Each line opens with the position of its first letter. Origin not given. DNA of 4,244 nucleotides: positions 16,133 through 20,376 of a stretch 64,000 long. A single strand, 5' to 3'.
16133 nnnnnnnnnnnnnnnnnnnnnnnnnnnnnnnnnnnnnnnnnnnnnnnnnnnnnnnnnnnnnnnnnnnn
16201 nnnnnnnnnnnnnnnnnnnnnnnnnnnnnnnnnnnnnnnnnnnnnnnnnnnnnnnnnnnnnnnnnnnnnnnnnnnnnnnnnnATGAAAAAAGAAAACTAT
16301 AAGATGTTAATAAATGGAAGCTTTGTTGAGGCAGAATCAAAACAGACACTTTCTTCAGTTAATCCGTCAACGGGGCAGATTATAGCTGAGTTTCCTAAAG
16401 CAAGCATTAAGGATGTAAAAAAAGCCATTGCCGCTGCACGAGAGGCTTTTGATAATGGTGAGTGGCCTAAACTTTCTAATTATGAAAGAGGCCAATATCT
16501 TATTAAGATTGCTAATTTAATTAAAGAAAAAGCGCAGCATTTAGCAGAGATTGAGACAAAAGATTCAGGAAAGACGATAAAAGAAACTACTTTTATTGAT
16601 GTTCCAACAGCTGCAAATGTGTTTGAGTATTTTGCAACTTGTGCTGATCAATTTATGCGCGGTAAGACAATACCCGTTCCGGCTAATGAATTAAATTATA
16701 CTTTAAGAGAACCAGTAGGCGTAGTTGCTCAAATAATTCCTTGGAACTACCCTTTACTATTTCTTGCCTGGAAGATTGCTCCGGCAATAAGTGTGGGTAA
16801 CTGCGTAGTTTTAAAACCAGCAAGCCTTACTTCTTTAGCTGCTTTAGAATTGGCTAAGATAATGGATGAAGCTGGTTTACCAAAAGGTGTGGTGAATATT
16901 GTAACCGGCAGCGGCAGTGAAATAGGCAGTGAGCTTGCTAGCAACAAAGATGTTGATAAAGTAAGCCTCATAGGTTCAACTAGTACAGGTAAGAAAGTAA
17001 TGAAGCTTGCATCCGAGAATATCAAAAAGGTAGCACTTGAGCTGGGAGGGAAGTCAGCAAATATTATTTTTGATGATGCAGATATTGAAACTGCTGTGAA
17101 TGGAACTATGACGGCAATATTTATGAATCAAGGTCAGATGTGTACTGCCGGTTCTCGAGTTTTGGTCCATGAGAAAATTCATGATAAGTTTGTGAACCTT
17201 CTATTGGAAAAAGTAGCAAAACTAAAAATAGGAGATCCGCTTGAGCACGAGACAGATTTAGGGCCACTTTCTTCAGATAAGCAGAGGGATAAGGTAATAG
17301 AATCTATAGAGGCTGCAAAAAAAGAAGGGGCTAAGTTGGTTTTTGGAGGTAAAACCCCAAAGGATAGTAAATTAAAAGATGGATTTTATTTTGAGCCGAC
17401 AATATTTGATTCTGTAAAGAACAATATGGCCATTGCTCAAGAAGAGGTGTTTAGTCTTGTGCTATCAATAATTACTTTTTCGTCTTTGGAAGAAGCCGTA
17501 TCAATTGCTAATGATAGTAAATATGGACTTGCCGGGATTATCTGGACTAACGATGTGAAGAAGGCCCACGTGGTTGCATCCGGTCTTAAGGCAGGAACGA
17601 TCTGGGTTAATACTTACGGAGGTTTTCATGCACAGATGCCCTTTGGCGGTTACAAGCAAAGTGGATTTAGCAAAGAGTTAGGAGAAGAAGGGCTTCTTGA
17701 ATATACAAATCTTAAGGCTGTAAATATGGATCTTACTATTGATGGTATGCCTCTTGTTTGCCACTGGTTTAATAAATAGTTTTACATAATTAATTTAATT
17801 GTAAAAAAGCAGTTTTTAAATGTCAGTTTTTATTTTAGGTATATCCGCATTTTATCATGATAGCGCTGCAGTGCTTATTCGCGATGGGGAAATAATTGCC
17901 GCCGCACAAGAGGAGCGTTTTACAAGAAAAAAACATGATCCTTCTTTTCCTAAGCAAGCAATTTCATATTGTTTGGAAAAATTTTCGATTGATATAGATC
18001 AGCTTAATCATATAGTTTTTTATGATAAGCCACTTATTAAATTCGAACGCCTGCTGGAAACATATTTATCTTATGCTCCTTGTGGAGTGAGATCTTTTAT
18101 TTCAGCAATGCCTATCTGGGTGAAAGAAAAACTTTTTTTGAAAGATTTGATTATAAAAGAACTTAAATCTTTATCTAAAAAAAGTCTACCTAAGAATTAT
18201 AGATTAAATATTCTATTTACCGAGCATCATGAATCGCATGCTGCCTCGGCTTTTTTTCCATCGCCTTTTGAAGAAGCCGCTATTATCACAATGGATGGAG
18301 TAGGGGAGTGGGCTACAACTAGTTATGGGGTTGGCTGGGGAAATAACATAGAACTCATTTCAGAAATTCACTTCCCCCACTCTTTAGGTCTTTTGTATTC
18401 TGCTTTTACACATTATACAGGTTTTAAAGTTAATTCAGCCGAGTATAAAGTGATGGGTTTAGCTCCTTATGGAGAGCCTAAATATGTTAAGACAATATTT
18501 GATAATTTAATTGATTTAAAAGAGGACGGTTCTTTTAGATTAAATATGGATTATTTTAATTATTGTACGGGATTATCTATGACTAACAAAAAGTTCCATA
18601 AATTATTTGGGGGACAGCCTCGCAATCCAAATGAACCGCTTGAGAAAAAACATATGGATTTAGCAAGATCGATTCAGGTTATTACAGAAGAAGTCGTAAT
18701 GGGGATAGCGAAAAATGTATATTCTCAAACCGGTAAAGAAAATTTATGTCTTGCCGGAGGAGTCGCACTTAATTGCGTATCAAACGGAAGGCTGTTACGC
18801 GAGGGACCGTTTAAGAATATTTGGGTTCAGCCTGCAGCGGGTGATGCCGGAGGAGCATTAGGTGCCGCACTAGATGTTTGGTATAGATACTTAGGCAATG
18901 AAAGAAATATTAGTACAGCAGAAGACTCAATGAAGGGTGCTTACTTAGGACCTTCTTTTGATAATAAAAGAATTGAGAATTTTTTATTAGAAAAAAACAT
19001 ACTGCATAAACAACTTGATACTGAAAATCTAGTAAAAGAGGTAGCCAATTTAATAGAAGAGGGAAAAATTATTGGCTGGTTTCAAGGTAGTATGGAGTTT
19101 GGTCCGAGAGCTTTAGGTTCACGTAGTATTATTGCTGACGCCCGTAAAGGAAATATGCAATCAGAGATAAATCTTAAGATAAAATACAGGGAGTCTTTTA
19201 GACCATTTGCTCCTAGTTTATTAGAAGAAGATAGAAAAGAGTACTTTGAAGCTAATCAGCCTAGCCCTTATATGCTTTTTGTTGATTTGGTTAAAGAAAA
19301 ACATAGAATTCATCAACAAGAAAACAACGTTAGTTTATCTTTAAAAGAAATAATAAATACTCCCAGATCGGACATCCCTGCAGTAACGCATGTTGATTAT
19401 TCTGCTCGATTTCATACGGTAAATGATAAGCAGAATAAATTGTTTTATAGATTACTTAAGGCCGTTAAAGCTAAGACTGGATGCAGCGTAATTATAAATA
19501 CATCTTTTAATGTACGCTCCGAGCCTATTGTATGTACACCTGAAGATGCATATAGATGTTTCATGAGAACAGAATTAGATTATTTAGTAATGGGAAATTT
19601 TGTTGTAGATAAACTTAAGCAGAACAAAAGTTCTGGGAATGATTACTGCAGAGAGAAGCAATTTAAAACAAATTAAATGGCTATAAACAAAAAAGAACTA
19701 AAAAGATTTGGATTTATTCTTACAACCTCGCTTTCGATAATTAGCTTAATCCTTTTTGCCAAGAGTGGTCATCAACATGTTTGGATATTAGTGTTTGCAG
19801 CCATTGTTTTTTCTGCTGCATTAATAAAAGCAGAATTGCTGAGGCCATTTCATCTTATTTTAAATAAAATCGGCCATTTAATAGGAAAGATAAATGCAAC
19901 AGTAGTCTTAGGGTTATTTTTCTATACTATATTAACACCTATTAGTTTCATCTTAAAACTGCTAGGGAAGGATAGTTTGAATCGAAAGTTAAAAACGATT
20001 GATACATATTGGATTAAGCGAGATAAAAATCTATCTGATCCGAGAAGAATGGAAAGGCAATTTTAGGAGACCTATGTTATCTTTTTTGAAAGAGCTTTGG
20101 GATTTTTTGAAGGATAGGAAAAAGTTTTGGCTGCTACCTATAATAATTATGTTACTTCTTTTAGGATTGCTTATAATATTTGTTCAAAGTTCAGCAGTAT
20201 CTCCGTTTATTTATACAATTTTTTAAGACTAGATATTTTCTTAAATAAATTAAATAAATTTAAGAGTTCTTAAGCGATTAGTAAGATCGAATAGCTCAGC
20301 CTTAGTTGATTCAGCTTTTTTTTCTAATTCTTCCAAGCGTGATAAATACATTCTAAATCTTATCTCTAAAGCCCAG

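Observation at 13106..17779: DHAP-shunt-like 5'-deoxynucleoside salvage module placed right after the radical SAM gene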

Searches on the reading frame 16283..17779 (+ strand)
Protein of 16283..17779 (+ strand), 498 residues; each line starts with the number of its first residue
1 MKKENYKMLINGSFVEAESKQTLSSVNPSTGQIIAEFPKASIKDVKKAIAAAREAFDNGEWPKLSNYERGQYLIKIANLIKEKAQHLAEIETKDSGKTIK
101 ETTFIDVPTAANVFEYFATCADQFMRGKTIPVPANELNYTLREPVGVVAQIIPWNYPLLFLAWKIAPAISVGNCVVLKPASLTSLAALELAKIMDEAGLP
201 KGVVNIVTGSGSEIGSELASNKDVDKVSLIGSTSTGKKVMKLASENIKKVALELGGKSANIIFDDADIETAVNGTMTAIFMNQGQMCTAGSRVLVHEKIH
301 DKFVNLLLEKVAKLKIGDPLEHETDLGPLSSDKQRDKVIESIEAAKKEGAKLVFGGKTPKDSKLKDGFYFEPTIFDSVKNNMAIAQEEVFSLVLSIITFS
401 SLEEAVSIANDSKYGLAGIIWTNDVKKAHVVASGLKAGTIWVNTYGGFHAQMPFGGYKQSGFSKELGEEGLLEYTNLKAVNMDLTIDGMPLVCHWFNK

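Call 3: search_protein_families(library=pfam, proteins=[window:16283-17779:+], max_evalue=0.01)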
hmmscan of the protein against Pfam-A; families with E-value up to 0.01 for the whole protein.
window:16283-17779:+ (498 aa): 3 families
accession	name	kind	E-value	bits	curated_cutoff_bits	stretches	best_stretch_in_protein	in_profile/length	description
PF00171.27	Aldedh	-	3.7e-181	603.2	23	1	14-480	1-461/461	Aldehyde dehydrogenase family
PF05893.19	LuxC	-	7.3e-06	25.6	21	1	135-313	80-261/401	Acyl-CoA reductase (LuxC)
PF07368.16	DUF1487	-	0.00074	19.5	23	0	261-315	9-61/215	Protein of unknown function (DUF1487)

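Call 4: search_protein_families(library=ncbifam, proteins=[window:16283-17779:+], max_evalue=0.01)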
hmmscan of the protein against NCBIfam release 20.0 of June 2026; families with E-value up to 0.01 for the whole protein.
window:16283-17779:+ (498 aa): 45 families (the best 25 are shown)
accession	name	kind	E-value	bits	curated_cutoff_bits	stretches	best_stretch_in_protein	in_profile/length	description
TIGR01804.1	BADH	equivalog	2.6e-180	599.9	668.6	1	10-478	2-467/467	betaine-aldehyde dehydrogenase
NF009725.0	PRK13252.1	equivalog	7.9e-165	549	593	1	3-484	4-481/488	betaine-aldehyde dehydrogenase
NF010000.0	PRK13473.1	subfamily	3.4e-151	504.1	615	1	6-483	3-473/475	aminobutyraldehyde dehydrogenase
NF045736.1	PaDhStyDRhodo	equivalog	3.7e-149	497.3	800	1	7-482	4-477/479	phenylacetaldehyde dehydrogenase StyD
TIGR02299.1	HpaE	equivalog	3.8e-148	494.1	638.35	1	7-484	2-478/488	5-carboxymethyl-2-hydroxymuconate semialdehyde dehydrogenase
NF045735.1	PaDhStyDPseudo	equivalog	2.1e-139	465.3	850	1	7-482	4-481/483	phenylacetaldehyde dehydrogenase StyD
NF050026.1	AcaldDHExaC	equivalog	2.5e-136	455.3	900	1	3-480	13-491/503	acetaldehyde dehydrogenase ExaC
NF042993.1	AlphKGSA_gudD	equivalog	7.7e-133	443.7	770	1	4-481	2-479/481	alpha-ketoglutaric semialdehyde dehydrogenase GucD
TIGR03216.1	OH_muco_semi_DH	equivalog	2.3e-129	432.2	693.25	1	7-482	2-479/481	2-hydroxymuconic semialdehyde dehydrogenase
NF052305.1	DioxValDhHalo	equivalog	8.6e-129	430.5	750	1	4-481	3-480/483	2,5-dioxovalerate dehydrogenase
NF007497.0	PRK10090.1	equivalog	4.6e-128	428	500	1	3-482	4-477/480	aldehyde dehydrogenase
NF007352.0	PRK09847.1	equivalog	2.4e-126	422.1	850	1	7-484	21-493/495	aldehyde dehydrogenase PuuC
TIGR01780.1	SSADH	subfamily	4.9e-123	411.3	646.35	1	26-478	2-448/448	succinate-semialdehyde dehydrogenase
TIGR03374.1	ABALDH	equivalog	1.2e-121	406.8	909.3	1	6-480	2-469/472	aminobutyraldehyde dehydrogenase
NF040648.1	lactal_redase_Meth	equivalog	2.5e-119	399.4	650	1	8-478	1-458/463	lactaldehyde dehydrogenase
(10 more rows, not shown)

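Call 81: search_solved_structures(query=window:16283-17779:+, max_evalue=1e-100)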
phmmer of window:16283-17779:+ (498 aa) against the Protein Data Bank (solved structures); distinct sequences matched with E-value up to 1e-100: 95 (the best 60 are shown).
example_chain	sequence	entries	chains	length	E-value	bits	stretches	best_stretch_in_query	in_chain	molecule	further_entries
4go3_A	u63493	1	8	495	5.3e-136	457.5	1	7-483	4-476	Putative gamma-hydroxymuconic semialdehyde dehydrogenase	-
4q92_A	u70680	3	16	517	7.2e-136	457.1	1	5-498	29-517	Betaine aldehyde dehydrogenase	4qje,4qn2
4go4_A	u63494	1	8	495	1e-135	456.6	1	7-483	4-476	Putative gamma-hydroxymuconic semialdehyde dehydrogenase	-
4mpb_A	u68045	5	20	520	2.6e-135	455.2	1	5-498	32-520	Betaine aldehyde dehydrogenase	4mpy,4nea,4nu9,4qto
5eyu_A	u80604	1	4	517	3.6e-135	454.8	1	5-498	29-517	Betaine aldehyde dehydrogenase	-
4zxu_A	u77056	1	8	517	5.2e-135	454.3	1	5-498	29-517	Betaine-aldehyde dehydrogenase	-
5dib_A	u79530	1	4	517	7e-135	453.8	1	5-498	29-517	Betaine aldehyde dehydrogenase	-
5ez4_A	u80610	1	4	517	9.8e-135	453.4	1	5-498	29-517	Betaine aldehyde dehydrogenase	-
4zwl_A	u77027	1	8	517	9.9e-135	453.3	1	5-498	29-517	Betaine-aldehyde dehydrogenase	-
4qf6_A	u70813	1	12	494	1.1e-133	449.9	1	4-482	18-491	Aldehyde dehydrogenase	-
5gtk_A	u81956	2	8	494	3.9e-133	448.1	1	4-482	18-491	Betaine-aldehyde dehydrogenase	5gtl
5gt6_A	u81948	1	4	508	4.3e-133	447.9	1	4-482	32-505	Betaine-aldehyde dehydrogenase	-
4qet_A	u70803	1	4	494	3.5e-132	444.9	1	4-482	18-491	Aldehyde dehydrogenase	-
4o6r_A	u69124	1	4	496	7.9e-131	440.5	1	7-483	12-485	Aldehyde Dehydrogenase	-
4pxl_A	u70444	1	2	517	1.6e-128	432.9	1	7-480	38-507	Cytosolic aldehyde dehydrogenase RF2C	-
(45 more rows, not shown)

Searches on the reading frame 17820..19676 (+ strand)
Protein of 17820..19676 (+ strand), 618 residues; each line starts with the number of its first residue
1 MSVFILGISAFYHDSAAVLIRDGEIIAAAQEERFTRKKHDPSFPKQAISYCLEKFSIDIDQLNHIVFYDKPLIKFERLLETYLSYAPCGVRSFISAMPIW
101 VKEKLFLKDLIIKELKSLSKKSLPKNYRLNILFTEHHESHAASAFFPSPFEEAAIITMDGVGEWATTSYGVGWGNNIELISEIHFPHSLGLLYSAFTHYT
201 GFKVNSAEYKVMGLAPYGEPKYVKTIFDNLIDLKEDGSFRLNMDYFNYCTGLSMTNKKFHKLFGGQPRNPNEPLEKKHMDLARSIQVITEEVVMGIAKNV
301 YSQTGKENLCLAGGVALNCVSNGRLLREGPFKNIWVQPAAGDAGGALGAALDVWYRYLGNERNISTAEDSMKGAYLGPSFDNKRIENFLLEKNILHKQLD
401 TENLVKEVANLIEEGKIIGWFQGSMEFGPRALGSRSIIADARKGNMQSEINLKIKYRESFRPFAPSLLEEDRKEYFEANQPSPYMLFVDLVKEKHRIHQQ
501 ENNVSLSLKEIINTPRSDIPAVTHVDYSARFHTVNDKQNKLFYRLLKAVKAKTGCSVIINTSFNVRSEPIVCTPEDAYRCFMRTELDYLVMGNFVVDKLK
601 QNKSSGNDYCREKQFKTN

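Call 3: search_protein_families(library=pfam, proteins=[window:17820-19676:+], max_evalue=0.01)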
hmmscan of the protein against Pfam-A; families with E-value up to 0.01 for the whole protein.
window:17820-19676:+ (618 aa): 3 families
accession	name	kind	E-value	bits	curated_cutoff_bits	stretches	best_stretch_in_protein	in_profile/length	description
PF02543.21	Carbam_trans_N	-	3.1e-111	372.6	24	1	5-351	2-346/346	Carbamoyltransferase N-terminus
PF16861.10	Carbam_trans_C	-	5.2e-71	238.1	27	1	409-598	1-170/170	Carbamoyltransferase C-terminus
PF13048.12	DUF3908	-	0.0021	18.7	22.9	0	50-139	25-113/134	Protein of unknown function (DUF3908)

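Call 4: search_protein_families(library=ncbifam, proteins=[window:17820-19676:+], max_evalue=0.01)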
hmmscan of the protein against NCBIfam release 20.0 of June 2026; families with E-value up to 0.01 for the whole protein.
window:17820-19676:+ (618 aa): 2 families
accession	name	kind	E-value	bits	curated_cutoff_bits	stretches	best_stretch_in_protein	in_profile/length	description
NF041651.1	nodul_NodU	equivalog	3.5e-37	128.4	1000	1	276-567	268-526/556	nodulation protein NodU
TIGR00143.1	hypF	equivalog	0.0025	16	466.1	0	123-175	461-512/741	carbamoyltransferase HypF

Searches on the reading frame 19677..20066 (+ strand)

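Call 7: search_protein_families(library=pfam, proteins=[window:19677-20066:+], max_evalue=0.001)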
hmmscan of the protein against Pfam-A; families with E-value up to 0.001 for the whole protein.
window:19677-20066:+ (129 aa): 1 family
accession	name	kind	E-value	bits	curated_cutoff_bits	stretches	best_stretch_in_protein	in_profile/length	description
PF19588.4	SxtJ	-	7e-11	43.2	24.4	1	6-101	1-98/99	Saxitoxin biosynthesis operon protein SxtJ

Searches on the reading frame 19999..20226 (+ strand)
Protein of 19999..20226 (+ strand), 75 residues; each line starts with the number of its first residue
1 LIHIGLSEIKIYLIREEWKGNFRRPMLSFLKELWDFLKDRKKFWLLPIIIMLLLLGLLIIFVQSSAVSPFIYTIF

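Call 7: search_protein_families(library=pfam, proteins=[window:19999-20226:+], max_evalue=0.001)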
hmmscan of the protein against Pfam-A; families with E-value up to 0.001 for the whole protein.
window:19999-20226:+ (75 aa): 1 family
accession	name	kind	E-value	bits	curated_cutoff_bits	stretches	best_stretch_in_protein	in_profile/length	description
PF19451.5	DUF5989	-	2.7e-24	85.4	27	1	28-75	2-49/49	Family of unknown function (DUF5989)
